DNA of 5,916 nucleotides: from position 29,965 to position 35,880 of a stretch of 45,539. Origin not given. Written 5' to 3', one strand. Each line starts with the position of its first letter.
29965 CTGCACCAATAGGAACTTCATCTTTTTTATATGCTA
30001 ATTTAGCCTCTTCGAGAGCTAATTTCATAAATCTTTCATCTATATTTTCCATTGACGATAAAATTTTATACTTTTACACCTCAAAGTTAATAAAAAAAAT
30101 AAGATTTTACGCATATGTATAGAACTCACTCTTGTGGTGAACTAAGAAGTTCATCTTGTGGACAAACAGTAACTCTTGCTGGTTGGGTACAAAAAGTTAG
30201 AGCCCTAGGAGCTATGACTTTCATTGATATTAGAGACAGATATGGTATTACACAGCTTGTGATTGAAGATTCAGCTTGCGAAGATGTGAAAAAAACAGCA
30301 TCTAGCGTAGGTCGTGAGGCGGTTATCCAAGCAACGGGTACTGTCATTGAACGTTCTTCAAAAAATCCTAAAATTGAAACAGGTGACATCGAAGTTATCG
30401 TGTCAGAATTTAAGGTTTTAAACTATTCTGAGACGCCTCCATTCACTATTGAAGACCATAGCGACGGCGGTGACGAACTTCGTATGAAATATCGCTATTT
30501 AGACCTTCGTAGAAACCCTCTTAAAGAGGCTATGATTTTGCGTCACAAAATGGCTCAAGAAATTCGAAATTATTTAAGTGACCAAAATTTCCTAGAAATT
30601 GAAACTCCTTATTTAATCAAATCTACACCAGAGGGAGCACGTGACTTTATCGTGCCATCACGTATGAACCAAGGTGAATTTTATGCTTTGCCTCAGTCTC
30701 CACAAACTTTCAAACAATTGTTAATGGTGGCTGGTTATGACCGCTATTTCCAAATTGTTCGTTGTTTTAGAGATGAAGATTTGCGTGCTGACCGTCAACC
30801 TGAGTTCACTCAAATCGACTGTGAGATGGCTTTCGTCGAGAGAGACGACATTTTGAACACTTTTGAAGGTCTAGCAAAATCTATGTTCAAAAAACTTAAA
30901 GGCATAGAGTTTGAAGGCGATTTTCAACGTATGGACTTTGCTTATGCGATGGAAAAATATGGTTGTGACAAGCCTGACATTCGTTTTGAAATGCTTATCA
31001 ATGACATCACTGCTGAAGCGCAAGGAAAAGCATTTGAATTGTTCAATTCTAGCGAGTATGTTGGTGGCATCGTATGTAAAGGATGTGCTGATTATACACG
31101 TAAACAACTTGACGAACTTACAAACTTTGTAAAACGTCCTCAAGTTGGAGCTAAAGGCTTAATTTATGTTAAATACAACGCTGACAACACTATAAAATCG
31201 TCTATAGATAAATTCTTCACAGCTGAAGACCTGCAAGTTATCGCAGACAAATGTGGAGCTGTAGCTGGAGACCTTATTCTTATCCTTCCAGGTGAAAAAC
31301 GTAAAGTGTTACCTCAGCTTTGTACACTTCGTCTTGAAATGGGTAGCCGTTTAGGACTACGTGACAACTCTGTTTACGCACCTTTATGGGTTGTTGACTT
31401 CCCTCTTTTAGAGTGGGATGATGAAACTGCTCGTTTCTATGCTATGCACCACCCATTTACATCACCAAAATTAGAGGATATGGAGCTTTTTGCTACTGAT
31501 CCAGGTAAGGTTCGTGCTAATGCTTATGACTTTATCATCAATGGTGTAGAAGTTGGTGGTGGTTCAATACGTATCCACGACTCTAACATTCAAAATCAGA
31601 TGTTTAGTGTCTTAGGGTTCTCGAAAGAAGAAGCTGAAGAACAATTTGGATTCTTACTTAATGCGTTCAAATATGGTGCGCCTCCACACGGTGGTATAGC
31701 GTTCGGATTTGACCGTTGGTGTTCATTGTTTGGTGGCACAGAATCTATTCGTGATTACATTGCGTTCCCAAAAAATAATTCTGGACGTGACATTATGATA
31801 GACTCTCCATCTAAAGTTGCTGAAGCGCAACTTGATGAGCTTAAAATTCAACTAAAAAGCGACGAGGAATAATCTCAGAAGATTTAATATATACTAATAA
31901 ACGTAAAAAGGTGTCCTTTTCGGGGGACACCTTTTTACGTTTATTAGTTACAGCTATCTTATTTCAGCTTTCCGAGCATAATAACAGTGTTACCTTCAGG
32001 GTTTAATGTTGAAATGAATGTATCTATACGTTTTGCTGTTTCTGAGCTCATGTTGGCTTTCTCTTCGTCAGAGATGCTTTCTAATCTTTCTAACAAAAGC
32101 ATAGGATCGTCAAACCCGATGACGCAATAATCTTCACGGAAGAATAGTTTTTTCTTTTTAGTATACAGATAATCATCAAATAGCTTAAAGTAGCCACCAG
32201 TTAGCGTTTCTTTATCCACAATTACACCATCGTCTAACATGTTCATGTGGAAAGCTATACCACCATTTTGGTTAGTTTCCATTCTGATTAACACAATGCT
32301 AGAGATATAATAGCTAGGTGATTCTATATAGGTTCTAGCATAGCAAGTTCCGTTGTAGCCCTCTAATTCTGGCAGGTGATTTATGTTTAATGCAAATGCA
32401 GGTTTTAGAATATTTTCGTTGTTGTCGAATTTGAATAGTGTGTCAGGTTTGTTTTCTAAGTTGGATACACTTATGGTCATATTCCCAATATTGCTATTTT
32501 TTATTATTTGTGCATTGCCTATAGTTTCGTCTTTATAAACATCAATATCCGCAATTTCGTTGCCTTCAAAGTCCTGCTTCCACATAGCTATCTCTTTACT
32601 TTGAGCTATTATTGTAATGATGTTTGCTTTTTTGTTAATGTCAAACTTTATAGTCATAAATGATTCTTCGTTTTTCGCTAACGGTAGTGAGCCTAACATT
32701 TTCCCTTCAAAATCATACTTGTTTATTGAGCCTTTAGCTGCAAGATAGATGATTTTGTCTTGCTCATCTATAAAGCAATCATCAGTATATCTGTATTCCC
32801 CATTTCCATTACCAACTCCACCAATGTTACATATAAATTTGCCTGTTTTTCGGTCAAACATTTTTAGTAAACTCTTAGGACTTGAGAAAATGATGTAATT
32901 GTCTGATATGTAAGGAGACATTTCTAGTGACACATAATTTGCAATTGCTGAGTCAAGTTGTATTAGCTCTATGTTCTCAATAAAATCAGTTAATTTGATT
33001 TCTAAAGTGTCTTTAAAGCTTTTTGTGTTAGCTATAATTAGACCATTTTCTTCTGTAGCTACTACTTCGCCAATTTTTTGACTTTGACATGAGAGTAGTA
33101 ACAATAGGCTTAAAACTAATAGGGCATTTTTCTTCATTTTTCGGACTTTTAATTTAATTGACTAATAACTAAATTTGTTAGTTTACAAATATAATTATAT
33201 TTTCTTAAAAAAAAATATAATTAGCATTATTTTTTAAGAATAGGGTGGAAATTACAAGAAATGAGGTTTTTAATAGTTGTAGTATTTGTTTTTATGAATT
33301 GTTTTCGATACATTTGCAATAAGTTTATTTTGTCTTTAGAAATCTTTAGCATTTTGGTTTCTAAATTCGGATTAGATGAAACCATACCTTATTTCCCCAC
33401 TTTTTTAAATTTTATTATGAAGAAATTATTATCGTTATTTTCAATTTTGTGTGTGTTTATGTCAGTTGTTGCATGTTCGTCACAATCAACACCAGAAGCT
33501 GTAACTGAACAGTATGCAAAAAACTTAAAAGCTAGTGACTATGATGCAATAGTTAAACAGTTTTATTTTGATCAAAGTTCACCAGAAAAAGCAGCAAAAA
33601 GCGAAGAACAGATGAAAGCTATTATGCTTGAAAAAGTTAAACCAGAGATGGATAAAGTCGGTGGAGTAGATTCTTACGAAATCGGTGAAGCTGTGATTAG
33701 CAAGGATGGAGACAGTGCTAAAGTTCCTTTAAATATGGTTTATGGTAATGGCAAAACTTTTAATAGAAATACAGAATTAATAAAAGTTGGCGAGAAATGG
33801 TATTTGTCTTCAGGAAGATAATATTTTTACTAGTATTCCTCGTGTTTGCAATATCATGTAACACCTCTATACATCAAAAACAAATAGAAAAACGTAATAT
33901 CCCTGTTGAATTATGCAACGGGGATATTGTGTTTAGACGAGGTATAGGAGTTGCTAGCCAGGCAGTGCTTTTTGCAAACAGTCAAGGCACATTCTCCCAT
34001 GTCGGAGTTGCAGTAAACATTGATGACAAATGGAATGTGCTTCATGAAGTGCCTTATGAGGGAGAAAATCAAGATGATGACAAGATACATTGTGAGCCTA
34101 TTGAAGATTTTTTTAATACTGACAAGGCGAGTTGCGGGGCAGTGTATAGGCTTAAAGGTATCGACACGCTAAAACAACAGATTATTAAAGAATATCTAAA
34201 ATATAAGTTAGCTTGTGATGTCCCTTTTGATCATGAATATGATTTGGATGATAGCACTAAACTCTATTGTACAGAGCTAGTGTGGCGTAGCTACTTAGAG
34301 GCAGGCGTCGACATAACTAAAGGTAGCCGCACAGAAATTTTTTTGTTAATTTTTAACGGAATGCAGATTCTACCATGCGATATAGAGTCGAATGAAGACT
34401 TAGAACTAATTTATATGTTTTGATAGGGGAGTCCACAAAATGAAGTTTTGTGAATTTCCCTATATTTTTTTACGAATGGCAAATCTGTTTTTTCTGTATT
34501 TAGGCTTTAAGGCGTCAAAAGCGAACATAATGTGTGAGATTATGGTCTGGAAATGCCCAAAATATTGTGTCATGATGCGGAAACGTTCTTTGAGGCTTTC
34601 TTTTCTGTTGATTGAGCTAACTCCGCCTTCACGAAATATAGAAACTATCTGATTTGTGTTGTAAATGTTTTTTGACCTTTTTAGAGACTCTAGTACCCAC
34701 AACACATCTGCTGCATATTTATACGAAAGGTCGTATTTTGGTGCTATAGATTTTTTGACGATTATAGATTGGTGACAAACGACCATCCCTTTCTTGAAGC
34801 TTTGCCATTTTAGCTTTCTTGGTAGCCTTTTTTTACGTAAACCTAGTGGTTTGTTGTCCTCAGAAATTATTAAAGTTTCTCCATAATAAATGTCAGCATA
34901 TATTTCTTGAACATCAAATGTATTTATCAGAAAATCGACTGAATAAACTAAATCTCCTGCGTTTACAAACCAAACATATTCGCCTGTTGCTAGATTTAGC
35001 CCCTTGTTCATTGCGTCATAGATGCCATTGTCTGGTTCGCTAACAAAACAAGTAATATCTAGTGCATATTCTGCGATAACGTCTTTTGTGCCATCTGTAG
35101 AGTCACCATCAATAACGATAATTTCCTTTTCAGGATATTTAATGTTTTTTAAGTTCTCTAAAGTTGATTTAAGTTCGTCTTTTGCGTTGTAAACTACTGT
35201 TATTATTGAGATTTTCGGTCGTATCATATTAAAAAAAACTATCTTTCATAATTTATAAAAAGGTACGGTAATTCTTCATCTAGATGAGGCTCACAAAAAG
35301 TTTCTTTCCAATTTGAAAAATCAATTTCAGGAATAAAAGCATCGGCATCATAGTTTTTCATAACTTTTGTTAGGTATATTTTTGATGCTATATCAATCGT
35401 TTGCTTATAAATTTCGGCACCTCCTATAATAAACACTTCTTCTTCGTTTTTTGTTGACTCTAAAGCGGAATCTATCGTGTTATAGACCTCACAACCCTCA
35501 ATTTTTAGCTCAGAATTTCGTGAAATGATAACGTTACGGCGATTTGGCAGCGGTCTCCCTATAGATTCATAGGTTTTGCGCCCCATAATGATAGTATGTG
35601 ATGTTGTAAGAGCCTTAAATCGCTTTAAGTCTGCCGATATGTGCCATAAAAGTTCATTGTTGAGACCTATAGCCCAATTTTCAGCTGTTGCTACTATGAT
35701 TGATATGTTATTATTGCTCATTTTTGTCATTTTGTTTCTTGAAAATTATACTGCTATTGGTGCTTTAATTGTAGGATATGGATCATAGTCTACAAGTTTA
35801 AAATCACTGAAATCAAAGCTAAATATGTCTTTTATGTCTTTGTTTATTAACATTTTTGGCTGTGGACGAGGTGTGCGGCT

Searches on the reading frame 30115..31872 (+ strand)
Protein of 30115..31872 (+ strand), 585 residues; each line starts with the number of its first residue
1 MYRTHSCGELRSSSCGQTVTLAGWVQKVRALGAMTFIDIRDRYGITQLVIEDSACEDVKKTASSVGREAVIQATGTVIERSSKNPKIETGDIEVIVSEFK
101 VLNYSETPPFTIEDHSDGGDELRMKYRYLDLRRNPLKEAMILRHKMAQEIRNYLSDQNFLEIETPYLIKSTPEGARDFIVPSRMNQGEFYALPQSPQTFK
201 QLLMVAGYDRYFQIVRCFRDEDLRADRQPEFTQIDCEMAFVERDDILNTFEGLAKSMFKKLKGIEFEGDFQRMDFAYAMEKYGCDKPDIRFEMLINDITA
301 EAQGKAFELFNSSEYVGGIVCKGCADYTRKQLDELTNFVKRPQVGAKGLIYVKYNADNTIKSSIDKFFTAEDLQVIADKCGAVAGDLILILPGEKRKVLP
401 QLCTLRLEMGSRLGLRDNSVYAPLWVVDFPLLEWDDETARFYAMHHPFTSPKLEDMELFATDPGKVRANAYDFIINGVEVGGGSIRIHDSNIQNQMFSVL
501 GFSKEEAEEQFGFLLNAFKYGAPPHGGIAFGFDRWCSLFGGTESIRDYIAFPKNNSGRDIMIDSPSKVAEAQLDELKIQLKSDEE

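Call 101: search_protein_families(library=pfam, proteins=[window:30115-31872:+], max_evalue=0.00001)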
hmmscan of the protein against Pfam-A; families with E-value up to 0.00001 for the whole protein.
window:30115-31872:+ (585 aa): 3 families
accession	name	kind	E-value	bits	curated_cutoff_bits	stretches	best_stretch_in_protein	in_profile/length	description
PF00152.25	tRNA-synt_2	-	1.4e-120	402.4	25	1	121-554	3-307/308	tRNA synthetases class II (D, K and N)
PF01336.31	tRNA_anti-codon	-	2.3e-15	56.7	27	1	19-102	1-75/75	OB-fold nucleic acid binding domain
PF02938.19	GAD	-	1.2e-14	54.8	23.4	1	312-399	7-92/95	GAD domain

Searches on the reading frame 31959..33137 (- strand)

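Call 70: search_protein_families(library=pfam, proteins=[window:31959-33137:-], max_evalue=0.00001)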
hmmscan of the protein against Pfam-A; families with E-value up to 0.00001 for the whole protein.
window:31959-33137:- (392 aa): 2 families
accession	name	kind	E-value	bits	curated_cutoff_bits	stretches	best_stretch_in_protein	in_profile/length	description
PF17170.10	DUF5128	-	1.2e-11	44.8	22.9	1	41-339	15-319/321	6-bladed beta-propeller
PF16288.11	DUF4934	-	6.6e-10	39.4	27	1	47-149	1-102/102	Domain of unknown function (DUF4934)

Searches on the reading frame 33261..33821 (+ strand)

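Call 70: search_protein_families(library=pfam, proteins=[window:33261-33821:+], max_evalue=0.00001)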
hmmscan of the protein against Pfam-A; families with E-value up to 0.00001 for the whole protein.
window:33261-33821:+ (186 aa): 1 family
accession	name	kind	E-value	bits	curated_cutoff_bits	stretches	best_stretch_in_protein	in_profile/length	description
PF12870.14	DUF4878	-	6e-08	33.4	24.1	1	71-182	2-111/112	Domain of unknown function (DUF4878)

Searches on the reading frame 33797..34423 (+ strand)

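Call 70: search_protein_families(library=pfam, proteins=[window:33797-34423:+], max_evalue=0.00001)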
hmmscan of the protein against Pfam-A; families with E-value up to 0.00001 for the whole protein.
window:33797-34423:+ (208 aa): 1 family
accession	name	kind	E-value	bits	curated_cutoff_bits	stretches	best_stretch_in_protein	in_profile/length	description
PF05708.18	Peptidase_C92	-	7.3e-08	33.1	27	1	41-174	4-126/166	Permuted papain-like amidase enzyme, YaeF/YiiX, C92 family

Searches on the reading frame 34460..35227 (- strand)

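Call 70: search_protein_families(library=pfam, proteins=[window:34460-35227:-], max_evalue=0.00001)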
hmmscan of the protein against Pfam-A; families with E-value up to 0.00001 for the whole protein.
window:34460-35227:- (255 aa): 1 family
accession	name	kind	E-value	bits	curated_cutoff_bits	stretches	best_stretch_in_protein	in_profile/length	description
PF00535.33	Glycos_transf_2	-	2.2e-24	86.7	23.3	1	7-155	1-156/168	Glycosyl transferase family 2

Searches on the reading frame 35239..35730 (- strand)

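Call 70: search_protein_families(library=pfam, proteins=[window:35239-35730:-], max_evalue=0.00001)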
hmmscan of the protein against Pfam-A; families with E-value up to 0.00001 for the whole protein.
window:35239-35730:- (163 aa): 1 family
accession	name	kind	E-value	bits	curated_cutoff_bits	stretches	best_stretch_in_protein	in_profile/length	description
PF00186.24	DHFR_1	-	3.8e-58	196.1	25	1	9-163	2-159/159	Dihydrofolate reductase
